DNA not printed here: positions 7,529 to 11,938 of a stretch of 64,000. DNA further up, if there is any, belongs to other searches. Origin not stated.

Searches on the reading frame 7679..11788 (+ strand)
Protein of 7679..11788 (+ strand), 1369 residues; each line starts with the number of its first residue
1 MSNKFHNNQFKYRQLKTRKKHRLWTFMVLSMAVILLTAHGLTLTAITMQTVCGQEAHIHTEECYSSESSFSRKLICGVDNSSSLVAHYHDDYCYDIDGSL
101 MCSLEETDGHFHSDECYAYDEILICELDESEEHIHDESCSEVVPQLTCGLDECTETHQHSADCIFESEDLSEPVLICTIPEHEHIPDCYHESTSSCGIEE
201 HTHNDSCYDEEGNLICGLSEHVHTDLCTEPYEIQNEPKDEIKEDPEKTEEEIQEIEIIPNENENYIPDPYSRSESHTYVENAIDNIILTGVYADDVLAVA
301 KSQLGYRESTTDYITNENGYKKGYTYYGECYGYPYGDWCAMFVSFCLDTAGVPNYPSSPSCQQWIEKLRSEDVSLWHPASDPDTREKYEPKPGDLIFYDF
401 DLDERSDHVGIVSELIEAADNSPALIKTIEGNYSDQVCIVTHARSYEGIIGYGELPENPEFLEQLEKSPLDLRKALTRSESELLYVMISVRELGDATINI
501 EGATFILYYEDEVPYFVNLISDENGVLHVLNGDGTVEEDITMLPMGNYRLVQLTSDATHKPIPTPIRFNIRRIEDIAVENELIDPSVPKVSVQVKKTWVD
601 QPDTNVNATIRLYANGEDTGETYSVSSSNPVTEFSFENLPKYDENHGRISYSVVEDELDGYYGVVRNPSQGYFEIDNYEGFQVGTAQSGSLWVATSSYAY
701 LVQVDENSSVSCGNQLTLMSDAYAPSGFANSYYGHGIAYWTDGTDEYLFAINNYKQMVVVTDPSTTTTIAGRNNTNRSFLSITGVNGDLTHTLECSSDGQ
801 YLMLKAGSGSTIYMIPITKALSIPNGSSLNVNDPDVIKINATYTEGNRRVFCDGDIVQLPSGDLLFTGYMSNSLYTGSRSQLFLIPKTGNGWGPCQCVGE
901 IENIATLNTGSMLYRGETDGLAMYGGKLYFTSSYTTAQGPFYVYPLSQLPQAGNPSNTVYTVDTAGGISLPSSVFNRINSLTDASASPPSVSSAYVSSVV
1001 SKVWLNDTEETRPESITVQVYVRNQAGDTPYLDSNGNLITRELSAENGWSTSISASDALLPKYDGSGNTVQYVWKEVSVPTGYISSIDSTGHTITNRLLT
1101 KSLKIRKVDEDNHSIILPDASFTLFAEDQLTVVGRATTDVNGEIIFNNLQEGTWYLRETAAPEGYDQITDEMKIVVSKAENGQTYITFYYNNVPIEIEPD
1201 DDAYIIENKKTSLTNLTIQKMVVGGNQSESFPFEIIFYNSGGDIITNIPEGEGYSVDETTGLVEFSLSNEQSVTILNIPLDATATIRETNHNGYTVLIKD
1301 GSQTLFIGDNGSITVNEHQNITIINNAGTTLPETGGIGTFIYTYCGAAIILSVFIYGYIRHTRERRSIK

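Call 10: search_protein_families(library=pfam, proteins=[window:7679-11788:+], max_evalue=0.001)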
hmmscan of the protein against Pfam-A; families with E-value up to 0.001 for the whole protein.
window:7679-11788:+ (1369 aa): 5 families
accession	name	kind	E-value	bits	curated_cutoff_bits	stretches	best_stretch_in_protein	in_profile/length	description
PF05738.19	Cna_B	-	5.8e-24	84.8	22.3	2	592-671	1-81/87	Cna protein B-type domain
PF17802.7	SpaA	-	5.8e-23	81.3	23.1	1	1102-1181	2-81/91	Prealbumin-like fold domain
PF24547.1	DUF7601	-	6.1e-12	46.6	27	1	1215-1326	2-115/116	Domain of unknown function (DUF7601)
PF05257.22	CHAP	-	1.1e-07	32.7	26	1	332-432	5-81/81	CHAP domain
PF12671.13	Amidase_6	-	0.00081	20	23.2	0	386-421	99-134/163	Putative amidase domain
